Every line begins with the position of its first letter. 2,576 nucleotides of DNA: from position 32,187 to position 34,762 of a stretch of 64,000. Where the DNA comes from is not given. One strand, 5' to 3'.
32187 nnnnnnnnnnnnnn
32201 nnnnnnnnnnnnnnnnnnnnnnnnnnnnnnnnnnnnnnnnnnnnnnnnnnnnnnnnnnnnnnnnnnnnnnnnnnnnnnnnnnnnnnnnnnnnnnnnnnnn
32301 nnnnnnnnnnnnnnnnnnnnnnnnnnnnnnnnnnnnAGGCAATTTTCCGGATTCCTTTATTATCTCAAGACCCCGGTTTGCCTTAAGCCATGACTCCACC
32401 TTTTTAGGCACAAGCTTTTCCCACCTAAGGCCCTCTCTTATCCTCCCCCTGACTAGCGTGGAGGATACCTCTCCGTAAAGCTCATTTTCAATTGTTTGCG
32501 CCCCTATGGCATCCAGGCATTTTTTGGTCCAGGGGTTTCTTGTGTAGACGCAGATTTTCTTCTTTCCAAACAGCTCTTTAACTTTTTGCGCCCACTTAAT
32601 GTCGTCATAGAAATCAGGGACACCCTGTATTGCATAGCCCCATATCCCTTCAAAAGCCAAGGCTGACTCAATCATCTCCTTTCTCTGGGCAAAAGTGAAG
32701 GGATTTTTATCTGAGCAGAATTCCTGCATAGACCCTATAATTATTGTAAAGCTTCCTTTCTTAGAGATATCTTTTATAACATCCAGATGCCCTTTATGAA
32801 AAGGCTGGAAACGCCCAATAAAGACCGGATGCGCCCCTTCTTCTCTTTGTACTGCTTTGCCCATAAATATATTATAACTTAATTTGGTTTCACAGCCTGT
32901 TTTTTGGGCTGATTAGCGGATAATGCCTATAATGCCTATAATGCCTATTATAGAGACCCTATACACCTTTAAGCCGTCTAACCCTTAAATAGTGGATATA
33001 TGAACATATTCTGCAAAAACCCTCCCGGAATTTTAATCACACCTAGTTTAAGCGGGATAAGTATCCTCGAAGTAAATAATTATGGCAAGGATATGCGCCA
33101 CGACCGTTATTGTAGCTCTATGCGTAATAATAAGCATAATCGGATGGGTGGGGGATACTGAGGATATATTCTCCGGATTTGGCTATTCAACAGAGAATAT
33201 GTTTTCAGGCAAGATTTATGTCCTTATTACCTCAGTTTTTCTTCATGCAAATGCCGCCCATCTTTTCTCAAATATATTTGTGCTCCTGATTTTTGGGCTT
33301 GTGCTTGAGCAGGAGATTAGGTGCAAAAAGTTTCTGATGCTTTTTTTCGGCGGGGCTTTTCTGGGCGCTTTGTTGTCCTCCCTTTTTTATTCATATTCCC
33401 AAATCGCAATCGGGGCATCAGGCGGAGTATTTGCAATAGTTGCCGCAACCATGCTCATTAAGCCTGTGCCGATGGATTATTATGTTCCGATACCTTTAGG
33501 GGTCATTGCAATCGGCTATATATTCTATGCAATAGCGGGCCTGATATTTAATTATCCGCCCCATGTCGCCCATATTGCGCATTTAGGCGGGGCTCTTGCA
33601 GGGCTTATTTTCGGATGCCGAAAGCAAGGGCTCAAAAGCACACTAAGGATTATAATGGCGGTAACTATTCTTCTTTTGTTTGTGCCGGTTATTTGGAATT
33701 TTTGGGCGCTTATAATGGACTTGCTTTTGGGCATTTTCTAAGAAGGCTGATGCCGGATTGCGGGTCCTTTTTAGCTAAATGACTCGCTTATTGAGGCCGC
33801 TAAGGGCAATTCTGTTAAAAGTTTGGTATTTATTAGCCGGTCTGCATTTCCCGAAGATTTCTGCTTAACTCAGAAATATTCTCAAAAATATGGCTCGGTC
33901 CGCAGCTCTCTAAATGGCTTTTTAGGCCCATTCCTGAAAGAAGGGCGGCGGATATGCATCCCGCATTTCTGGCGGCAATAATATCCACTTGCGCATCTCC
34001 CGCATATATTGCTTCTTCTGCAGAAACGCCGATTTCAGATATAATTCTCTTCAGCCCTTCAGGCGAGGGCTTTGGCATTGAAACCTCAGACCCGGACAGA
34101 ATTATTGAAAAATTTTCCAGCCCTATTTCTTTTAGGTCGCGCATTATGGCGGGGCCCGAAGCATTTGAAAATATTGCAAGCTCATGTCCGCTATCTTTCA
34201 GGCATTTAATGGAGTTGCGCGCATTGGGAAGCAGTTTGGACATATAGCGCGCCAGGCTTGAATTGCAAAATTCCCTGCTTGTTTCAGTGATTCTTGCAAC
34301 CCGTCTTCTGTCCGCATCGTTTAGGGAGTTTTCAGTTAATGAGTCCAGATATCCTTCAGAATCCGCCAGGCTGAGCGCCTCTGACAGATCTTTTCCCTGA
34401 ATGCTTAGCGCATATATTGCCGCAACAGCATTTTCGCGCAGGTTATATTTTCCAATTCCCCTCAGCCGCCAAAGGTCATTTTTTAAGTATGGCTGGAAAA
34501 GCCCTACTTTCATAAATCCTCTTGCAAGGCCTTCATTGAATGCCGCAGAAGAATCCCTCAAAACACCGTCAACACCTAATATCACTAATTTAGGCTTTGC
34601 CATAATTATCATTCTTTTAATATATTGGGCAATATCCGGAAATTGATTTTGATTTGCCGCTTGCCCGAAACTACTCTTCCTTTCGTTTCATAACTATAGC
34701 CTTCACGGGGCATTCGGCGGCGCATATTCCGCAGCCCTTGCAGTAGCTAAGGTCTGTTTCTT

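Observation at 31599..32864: NadM (NMN/NaMN adenylyltransferase) fused to NadE (NAD synthetase), joining the last two NAD biosynthesis steps in one polypeptide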

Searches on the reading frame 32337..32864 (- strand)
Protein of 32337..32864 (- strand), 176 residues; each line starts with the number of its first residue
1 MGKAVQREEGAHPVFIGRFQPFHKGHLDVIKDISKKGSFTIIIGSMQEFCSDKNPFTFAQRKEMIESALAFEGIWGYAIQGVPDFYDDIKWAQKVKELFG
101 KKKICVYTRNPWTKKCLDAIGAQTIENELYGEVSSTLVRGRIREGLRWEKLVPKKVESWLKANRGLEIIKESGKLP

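Call 11: search_solved_structures(query=window:32343-32864:-, max_evalue=0.01, show_alignments=4)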
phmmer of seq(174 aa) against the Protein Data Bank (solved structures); distinct sequences matched with E-value up to 0.01: 13.
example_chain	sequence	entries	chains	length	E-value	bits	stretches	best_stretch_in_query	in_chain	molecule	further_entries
1f9a_A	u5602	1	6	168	4.6e-20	75.7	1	15-170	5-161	HYPOTHETICAL PROTEIN MJ0541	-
4yp5_A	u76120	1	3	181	2.8e-15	60.1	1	14-171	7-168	Nicotinamide-nucleotide adenylyltransferase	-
1ej2_A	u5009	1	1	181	2.8e-15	60.1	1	14-171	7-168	NICOTINAMIDE MONONUCLEOTIDE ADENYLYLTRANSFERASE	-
4yp7_A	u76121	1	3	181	3.8e-15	59.7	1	14-171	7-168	Nicotinamide-nucleotide adenylyltransferase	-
1m8g_A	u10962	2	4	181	7.2e-15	58.7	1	14-171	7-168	Nicotinamide-nucleotide Adenylyltransferase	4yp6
1m8j_A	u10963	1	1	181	1.8e-14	57.5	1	14-171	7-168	Nicotinamide-nucleotide Adenylyltransferase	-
1m8f_A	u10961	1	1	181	1.9e-14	57.4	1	14-171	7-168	nicotinamide-nucleotide adenylyltransferase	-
1m8k_A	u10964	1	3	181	7e-14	55.5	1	14-171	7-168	Nicotinamide-nucleotide Adenylyltransferase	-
1hyb_A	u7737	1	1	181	7.1e-14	55.5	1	14-171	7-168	NICOTINAMIDE MONONUCLEOTIDE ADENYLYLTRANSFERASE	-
2qjt_B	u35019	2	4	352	2.2e-13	53.9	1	14-97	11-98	Nicotinamide-nucleotide adenylyltransferase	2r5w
2qjo_A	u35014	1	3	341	7.5e-09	39.2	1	12-159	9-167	Bifunctional NMN adenylyltransferase/Nudix hydrolase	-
2h29_A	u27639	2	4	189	0.002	21.5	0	131-163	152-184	Probable nicotinate-nucleotide adenylyltransferase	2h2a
6kh2_A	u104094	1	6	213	0.0089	19.4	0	13-72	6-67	Probable nicotinate-nucleotide adenylyltransferase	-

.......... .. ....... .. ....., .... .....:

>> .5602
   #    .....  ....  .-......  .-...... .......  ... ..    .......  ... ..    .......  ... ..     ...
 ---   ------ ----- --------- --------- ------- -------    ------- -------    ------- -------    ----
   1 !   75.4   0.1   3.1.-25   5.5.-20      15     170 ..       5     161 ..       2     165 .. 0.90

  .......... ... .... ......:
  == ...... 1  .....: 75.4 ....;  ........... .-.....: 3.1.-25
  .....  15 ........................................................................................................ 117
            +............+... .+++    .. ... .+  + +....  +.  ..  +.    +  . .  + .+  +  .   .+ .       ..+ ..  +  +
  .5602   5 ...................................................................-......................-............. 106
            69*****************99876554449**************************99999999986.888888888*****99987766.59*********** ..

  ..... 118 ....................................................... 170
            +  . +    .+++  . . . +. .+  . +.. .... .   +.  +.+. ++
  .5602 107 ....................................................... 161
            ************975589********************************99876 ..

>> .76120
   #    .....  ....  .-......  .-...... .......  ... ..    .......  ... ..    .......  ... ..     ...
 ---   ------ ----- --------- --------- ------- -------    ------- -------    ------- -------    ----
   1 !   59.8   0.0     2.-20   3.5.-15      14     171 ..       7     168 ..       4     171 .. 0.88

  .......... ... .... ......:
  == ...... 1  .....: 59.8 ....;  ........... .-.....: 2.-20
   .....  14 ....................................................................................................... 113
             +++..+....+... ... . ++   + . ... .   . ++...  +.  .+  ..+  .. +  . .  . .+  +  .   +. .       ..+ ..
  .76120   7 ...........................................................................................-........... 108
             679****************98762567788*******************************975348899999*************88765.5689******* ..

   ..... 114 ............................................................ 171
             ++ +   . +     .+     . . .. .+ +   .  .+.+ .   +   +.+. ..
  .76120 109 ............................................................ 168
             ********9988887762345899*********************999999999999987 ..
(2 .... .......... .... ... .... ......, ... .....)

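Call 30: search_protein_representatives(protein=window:32337-32864:-)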
Query: 176 residues. Proteins with E-value up to 0.001 (for the whole library): 2857; up to 1e-10: 564; up to 1e-30: 5. The best 150 are listed.
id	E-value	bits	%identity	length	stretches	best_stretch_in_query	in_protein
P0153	2.6e-44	167.8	50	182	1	11-165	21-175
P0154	8.4e-35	136.8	44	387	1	13-173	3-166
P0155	3.6e-33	131.5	44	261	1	9-172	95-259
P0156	8.2e-33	130.3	43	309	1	13-176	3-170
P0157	1.1e-31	126.6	45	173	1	14-171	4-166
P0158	4.3e-30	121.4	43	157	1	14-156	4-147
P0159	5.4e-30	121.1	42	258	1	12-162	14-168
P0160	7.4e-30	120.7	43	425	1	9-165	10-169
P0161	1.4e-29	119.7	49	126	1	14-123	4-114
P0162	4.7e-29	118.1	46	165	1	13-161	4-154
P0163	1.8e-28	116.2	38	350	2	12-169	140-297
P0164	9.4e-28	113.8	41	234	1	14-171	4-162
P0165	1.6e-27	113.1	41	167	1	14-170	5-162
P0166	2.5e-27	112.4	43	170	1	14-162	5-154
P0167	3.2e-27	112.1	40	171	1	14-169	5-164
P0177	1.2e-24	103.7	38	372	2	14-162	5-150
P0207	1.4e-20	90.4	40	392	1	12-167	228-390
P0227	1.5e-19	87.1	37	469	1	13-175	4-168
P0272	8.8e-18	81.3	31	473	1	14-171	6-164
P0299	7.3e-17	78.3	36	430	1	8-162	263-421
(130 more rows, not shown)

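Call 32: search_protein_families(library=pfam, proteins=[P0154, P0156, P0160, P0163, P0177, P0207, P0227, P0272, P0299, P0153], max_evalue=0.0001)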
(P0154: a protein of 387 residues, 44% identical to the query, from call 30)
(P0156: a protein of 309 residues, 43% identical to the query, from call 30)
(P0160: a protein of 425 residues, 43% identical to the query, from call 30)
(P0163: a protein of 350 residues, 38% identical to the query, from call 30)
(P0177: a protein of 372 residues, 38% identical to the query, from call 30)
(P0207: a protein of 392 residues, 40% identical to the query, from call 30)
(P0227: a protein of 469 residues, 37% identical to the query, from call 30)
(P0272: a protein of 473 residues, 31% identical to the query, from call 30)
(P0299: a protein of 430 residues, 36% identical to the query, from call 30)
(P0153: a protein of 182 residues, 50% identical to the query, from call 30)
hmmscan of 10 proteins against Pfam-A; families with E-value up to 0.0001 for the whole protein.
P0154 (387 aa): 2 families
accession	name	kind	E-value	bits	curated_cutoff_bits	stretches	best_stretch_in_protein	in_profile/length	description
PF02540.23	NAD_synthase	-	1.2e-13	51.2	21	1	171-384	3-228/242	NAD synthase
PF01467.32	CTP_transf_like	-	7.2e-12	46.1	21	1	4-133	1-132/133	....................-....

P0156 (309 aa): 2 families
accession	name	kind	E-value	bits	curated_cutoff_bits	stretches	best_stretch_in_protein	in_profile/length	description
PF02540.23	NAD_synthase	-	3.9e-35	121.6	21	1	173-309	4-143/242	NAD synthase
PF01467.32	CTP_transf_like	-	6.5e-09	36.5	21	1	4-102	1-88/133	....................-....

P0160 (425 aa): 2 families
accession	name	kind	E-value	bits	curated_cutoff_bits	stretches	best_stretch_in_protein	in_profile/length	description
PF02540.23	NAD_synthase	-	1.1e-67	228.2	21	1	183-419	3-242/242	NAD synthase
PF01467.32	CTP_transf_like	-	2e-10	41.4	21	1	15-145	1-132/133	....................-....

P0163 (350 aa): 2 families
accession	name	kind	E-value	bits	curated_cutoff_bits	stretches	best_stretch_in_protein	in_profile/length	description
PF01467.32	CTP_transf_like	-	3.7e-24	85.9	21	2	142-267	1-131/133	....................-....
PF06574.18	FAD_syn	-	1.3e-05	25.5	27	0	3-29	8-38/158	FAD synthetase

P0177 (372 aa): 2 families
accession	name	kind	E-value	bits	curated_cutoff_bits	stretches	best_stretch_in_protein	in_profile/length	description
PF01467.32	CTP_transf_like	-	3.1e-20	73.2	21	2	170-237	1-68/133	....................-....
PF08218.17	Citrate_ly_lig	-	3e-05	24.2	20.9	0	9-67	7-60/182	Citrate lyase ligase C-terminal domain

P0207 (392 aa): 2 families
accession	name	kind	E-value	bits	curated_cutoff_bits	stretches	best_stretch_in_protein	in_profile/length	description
PF01467.32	CTP_transf_like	-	2e-12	47.9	21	1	231-301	1-73/133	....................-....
PF00293.34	NUDIX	-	1.2e-08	35.5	21.1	1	48-170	2-119/134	NUDIX domain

P0227 (469 aa): 2 families
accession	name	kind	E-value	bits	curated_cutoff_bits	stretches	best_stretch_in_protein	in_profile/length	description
PF01467.32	CTP_transf_like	-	8e-09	36.2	21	1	5-64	1-61/133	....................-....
PF01368.27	DHH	-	1.9e-06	28.6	28.1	1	186-288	1-89/125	DHH family, N-terminal domain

P0272 (473 aa): 1 family
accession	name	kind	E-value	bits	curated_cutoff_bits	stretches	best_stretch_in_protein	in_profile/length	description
PF01467.32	CTP_transf_like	-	5.7e-14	52.9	21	1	6-71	1-66/133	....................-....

P0299 (430 aa): 1 family
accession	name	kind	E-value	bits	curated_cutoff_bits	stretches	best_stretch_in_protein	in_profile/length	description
PF01467.32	CTP_transf_like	-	4.5e-12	46.8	21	1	270-338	2-72/133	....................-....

P0153 (182 aa): 1 family
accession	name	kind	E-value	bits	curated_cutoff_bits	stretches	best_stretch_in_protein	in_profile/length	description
PF01467.32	CTP_transf_like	-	4.7e-13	49.9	21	1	24-151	1-133/133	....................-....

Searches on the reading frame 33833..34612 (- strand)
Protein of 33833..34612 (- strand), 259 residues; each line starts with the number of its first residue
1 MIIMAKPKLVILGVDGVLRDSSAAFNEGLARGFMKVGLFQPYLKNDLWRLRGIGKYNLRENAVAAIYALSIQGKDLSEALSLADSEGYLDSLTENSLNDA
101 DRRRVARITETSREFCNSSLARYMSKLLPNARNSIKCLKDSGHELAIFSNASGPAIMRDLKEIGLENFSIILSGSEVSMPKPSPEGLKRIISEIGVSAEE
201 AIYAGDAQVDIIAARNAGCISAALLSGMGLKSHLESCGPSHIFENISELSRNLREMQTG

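Call 61: search_protein_families(library=pfam, proteins=[window:33833-34612:-], max_evalue=0.001)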
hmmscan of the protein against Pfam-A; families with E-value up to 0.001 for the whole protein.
window:33833-34612:- (259 aa): 3 families
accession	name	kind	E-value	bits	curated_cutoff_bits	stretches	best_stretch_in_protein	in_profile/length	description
PF13419.12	HAD_2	-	6.4e-22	78.9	23.8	1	100-223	60-177/178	Haloacid dehalogenase-like hydrolase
PF00702.32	Hydrolase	-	2.8e-18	67.5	26.4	1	8-218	2-191/191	haloacid dehalogenase-like hydrolase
PF13242.12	Hydrolase_like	-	5.6e-08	33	22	1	180-249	3-75/75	HAD-hyrolase-like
